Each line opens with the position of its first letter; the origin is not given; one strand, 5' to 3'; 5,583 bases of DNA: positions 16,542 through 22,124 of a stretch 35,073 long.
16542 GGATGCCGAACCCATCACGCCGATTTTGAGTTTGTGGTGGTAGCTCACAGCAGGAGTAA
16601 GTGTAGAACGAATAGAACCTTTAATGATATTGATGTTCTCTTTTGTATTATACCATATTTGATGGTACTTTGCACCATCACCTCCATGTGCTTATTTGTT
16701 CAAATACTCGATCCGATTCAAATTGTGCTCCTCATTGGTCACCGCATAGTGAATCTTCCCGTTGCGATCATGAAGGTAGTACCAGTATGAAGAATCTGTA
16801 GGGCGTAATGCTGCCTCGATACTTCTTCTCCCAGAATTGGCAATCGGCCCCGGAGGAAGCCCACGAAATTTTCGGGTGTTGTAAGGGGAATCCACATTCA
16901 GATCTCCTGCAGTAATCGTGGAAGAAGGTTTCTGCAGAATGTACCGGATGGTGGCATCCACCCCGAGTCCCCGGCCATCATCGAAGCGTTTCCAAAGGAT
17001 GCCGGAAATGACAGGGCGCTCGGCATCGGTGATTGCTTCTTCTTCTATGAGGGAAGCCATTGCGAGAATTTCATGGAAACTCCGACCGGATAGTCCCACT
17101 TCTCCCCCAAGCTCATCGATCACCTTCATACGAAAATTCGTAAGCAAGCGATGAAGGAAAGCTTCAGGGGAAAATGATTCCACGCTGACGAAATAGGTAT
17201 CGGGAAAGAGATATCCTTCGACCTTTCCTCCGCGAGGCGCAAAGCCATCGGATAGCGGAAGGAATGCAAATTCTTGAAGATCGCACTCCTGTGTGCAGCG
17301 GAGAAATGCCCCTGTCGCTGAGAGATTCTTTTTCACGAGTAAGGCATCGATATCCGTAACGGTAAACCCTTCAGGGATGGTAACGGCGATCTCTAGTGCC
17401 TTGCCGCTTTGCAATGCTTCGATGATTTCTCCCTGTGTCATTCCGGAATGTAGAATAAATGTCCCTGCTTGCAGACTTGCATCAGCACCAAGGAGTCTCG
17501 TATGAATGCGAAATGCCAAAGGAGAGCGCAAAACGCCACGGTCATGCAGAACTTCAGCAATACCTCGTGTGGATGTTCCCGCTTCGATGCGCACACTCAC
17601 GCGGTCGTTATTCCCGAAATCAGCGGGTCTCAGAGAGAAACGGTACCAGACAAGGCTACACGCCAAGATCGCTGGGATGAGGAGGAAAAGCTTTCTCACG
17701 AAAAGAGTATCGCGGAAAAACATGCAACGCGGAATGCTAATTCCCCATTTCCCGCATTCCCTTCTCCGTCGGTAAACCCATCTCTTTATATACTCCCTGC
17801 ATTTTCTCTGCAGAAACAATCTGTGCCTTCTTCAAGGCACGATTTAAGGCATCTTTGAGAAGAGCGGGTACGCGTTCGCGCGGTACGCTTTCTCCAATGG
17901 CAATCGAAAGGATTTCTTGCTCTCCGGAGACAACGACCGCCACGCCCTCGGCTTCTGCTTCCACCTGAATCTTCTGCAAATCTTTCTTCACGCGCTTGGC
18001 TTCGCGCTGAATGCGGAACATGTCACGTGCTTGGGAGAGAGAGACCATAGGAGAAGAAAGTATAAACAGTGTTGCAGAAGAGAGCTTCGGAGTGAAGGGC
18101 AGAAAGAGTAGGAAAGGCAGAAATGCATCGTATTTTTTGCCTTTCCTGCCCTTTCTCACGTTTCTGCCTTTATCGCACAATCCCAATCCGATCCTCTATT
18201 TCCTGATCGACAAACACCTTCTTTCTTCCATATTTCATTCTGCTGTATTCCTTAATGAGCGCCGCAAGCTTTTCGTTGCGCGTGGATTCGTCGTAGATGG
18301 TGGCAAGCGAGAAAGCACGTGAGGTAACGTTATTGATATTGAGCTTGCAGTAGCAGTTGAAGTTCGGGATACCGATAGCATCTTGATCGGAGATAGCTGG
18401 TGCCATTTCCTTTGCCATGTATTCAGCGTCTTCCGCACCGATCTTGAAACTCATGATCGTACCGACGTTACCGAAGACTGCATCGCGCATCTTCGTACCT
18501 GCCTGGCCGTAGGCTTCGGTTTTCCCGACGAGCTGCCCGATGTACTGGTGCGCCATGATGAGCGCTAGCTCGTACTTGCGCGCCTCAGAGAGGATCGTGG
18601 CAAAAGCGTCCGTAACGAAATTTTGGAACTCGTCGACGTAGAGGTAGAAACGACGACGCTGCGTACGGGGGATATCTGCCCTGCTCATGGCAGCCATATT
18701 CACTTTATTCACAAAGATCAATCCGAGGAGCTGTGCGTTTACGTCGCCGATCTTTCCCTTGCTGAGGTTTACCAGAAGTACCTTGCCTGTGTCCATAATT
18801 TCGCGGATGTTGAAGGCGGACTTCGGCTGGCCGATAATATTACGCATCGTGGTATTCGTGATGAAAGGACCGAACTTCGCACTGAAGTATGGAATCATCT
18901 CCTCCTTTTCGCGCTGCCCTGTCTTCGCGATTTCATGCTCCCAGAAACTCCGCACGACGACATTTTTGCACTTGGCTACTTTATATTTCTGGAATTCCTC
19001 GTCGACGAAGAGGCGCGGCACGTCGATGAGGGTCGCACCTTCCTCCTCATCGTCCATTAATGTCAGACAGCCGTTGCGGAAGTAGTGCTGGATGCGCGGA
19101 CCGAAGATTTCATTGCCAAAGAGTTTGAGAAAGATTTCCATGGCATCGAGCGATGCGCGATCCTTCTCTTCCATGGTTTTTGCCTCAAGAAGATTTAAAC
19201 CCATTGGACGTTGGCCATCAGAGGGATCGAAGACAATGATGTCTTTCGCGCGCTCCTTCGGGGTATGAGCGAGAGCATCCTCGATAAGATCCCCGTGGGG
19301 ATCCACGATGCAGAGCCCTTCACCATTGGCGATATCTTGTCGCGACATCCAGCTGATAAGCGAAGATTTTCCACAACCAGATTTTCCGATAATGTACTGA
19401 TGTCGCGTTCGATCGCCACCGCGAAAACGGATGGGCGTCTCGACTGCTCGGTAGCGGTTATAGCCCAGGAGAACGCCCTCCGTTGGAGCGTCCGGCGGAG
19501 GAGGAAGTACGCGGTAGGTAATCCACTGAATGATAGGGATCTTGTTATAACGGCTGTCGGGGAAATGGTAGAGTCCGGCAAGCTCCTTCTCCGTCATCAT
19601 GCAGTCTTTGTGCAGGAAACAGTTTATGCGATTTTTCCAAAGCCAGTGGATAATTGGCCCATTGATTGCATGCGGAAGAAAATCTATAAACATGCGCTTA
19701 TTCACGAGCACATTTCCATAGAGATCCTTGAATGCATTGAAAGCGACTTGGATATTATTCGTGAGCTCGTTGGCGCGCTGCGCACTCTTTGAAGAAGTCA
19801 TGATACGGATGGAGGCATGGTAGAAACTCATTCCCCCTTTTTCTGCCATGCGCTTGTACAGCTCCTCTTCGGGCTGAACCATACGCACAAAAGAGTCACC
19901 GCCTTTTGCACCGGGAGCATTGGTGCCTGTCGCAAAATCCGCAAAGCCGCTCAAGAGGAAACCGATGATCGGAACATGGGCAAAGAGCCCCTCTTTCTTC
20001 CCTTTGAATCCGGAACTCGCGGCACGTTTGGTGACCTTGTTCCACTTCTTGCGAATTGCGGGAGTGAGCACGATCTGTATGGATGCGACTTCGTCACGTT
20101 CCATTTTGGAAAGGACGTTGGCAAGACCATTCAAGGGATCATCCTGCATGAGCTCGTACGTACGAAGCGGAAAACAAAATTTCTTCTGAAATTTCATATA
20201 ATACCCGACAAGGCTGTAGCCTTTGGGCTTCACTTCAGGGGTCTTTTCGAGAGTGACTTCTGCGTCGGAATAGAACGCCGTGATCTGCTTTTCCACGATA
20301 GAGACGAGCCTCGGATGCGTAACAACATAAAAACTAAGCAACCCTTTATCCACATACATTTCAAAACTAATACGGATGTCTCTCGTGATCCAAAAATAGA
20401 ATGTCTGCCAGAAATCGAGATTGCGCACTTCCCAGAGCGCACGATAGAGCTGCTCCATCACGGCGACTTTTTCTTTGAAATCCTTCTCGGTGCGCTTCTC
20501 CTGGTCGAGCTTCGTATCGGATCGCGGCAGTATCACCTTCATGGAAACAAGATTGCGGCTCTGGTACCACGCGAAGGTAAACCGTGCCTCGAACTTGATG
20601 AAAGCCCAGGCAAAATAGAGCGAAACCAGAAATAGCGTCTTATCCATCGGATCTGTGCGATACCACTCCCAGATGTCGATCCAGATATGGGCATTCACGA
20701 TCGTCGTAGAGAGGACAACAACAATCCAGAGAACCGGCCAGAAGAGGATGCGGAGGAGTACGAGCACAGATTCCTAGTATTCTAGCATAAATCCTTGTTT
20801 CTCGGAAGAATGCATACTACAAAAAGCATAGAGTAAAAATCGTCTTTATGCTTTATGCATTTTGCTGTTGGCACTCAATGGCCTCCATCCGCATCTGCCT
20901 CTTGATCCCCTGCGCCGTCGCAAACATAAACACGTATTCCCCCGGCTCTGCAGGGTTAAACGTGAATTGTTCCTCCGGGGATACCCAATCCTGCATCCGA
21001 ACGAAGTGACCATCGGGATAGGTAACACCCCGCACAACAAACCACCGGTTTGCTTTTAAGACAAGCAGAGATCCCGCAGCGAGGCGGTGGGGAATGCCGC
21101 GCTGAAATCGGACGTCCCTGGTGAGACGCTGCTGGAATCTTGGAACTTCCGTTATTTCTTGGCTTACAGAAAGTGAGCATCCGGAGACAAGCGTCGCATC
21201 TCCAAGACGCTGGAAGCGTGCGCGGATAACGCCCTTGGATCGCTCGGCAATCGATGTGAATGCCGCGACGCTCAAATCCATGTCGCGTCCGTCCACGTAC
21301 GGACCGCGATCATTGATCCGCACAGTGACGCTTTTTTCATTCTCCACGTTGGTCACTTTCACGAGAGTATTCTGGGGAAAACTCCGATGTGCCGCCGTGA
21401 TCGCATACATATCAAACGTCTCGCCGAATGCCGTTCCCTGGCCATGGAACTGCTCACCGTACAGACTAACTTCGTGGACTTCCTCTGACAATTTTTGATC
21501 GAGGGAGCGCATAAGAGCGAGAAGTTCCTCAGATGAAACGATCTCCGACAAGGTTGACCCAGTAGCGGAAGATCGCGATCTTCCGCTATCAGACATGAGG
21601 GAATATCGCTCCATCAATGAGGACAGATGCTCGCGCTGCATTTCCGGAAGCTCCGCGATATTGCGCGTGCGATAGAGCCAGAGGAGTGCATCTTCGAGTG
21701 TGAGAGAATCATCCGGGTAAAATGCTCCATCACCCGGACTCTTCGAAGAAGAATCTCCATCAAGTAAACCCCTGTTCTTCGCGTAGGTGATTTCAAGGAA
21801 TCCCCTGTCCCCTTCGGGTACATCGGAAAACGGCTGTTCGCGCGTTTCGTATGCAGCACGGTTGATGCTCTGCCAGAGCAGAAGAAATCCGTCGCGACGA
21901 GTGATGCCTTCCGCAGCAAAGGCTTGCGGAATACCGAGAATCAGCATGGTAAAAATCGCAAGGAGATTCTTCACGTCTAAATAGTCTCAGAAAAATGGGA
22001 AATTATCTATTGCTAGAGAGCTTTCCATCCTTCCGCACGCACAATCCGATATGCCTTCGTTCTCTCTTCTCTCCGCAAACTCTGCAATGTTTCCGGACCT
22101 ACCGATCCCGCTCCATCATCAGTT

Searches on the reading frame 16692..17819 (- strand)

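Call 6: search_protein_families(library=pfam, proteins=[window:16692-17819:-], max_evalue=0.01)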
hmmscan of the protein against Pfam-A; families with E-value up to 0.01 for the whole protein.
window:16692-17819:- (375 aa): 1 family
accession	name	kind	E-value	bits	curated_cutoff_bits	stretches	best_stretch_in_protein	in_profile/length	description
PF02618.21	YceG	-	2.3e-69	234.3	32.4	1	76-368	1-272/275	YceG-like family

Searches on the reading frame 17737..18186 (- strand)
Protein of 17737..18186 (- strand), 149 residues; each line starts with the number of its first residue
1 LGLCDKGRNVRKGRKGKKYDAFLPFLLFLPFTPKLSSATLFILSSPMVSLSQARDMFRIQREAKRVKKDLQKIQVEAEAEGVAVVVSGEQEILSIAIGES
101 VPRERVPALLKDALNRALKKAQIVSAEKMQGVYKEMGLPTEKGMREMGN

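Call 7: search_protein_families(library=pfam, proteins=[window:17737-18186:-], max_evalue=0.01)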
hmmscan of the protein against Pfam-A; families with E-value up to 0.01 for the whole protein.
window:17737-18186:- (149 aa): 1 family
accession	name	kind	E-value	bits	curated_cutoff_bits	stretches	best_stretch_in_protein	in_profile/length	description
PF02575.21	YbaB_DNA_bd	-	2.7e-12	47.1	25.5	1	56-136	4-90/91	YbaB/EbfC DNA-binding family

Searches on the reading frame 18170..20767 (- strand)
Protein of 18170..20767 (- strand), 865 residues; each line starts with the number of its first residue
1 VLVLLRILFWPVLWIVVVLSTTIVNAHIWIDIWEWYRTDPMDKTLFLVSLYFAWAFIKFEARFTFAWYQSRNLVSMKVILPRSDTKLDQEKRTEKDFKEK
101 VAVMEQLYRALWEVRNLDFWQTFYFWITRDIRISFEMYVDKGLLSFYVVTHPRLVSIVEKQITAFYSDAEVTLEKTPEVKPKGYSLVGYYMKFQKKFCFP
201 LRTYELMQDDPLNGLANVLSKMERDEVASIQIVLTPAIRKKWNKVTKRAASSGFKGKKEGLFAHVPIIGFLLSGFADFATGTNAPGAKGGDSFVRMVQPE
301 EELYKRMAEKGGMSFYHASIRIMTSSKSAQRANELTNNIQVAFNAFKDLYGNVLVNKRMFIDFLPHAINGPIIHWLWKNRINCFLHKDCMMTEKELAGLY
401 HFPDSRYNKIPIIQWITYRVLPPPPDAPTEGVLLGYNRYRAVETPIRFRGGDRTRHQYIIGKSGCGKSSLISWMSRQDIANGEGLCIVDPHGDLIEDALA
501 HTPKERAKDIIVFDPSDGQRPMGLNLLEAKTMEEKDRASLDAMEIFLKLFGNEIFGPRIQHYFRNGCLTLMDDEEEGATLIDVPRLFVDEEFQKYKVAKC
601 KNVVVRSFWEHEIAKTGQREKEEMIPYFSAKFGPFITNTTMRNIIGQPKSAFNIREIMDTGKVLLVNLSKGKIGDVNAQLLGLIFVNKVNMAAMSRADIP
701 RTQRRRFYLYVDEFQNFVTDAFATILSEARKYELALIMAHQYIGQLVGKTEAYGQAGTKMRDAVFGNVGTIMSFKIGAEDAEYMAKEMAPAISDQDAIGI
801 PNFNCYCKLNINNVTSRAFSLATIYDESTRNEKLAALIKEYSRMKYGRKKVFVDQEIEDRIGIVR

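Call 5: search_protein_families(library=pfam, proteins=[window:18170-20767:-], max_evalue=0.01)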
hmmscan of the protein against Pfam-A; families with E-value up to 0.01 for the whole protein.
window:18170-20767:- (865 aa): 4 families
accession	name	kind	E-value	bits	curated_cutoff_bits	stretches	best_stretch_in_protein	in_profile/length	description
PF10412.15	TrwB_AAD_bind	-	4.3e-10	39.5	20.5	1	452-786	13-321/387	Type IV secretion-system coupling protein DNA-binding domain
PF02534.20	T4SS-DNA_transf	-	8.3e-08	31.9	20.1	1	455-787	45-381/468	Type IV secretory system Conjugative DNA transfer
PF12696.13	TraG-D_C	-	3.2e-06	27.5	22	1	707-786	2-77/126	TraM recognition site of TraD and TraG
PF01935.23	DUF87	-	0.00019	22.1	23.2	1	454-517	23-83/220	Helicase HerA, central domain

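Call 62: search_protein_families(library=ncbifam, proteins=[window:18170-20767:-], max_evalue=0.01)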
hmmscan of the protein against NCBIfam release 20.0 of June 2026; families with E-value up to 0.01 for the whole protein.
window:18170-20767:- (865 aa): 6 families
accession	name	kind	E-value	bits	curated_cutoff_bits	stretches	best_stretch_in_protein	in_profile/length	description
TIGR03743.1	SXT_TraD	subfamily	4.4e-09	35.3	366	1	443-502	164-225/636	conjugative transfer system coupling protein TraD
NF045973.1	conju_CD1115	equivalog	6.7e-09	35.1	250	2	452-538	22-105/442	VirD4-like conjugal transfer protein, CD1115 family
TIGR03754.1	conj_TOL_TraD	equivalog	1.3e-05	23.9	647.55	1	442-495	168-223/643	type IV conjugative transfer system coupling protein TraD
NF053655.1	CedD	equivalog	0.00016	20.5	600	1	434-496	201-263/527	DNA-translocating ATPase CedD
NF041447.1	TrbC_conju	equivalog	0.00029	19.4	800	1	429-490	103-165/685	F-type conjugative transfer protein TrbC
TIGR02759.1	TraD_Ftype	equivalog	0.004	16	521.35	0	689-788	391-486/566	type IV conjugative transfer system coupling protein TraD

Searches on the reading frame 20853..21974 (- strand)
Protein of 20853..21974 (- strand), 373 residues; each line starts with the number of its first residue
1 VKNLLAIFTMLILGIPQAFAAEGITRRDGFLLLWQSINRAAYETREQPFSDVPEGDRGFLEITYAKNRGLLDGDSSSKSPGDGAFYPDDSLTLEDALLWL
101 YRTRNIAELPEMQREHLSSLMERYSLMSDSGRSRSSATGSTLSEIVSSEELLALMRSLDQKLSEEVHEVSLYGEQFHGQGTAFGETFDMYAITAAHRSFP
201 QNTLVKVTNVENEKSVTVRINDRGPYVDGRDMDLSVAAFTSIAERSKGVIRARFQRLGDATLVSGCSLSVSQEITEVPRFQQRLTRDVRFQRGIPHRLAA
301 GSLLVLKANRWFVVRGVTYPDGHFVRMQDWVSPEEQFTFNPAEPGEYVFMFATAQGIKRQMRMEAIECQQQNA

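Call 5: search_protein_families(library=pfam, proteins=[window:20853-21974:-], max_evalue=0.01)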
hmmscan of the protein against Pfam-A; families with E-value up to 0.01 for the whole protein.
window:20853-21974:- (373 aa): 1 family
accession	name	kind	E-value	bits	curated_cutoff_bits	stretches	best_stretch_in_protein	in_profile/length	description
PF03330.24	DPBB_1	-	1.5e-21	76.9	28.8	1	170-252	7-81/83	Lytic transglycolase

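Call 62: search_protein_families(library=ncbifam, proteins=[window:20853-21974:-], max_evalue=0.01)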
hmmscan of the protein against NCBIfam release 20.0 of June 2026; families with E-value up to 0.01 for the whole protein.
window:20853-21974:- (373 aa): 6 families
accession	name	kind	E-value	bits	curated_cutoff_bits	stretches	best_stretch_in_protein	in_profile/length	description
TIGR00413.1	rlpA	subfamily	2.9e-31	109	82.15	1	170-261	4-95/208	septal ring lytic transglycosylase RlpA family protein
NF047735.1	MPL36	exception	7.1e-27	94.8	430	1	159-252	86-179/305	RlpA family plasminogen-binding lipoprotein MPL36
NF007953.1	PRK10672.1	equivalog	3.6e-20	72.8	201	1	169-251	82-164/362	endolytic peptidoglycan transglycosylase RlpA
NF058669.1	SCO2207_fam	exception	1.5e-05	25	250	1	192-253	165-223/228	SCO2207 family protein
NF041659.1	Papain_Inhib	equivalog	2.9e-05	24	150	1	202-250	83-129/130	cysteine/serine endopeptidase inhibitor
NF041144.1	expansin_EXLX1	subfamily_domain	5.3e-05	22.6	100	1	212-256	48-94/194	expansin EXLX1 family cellulose-binding protein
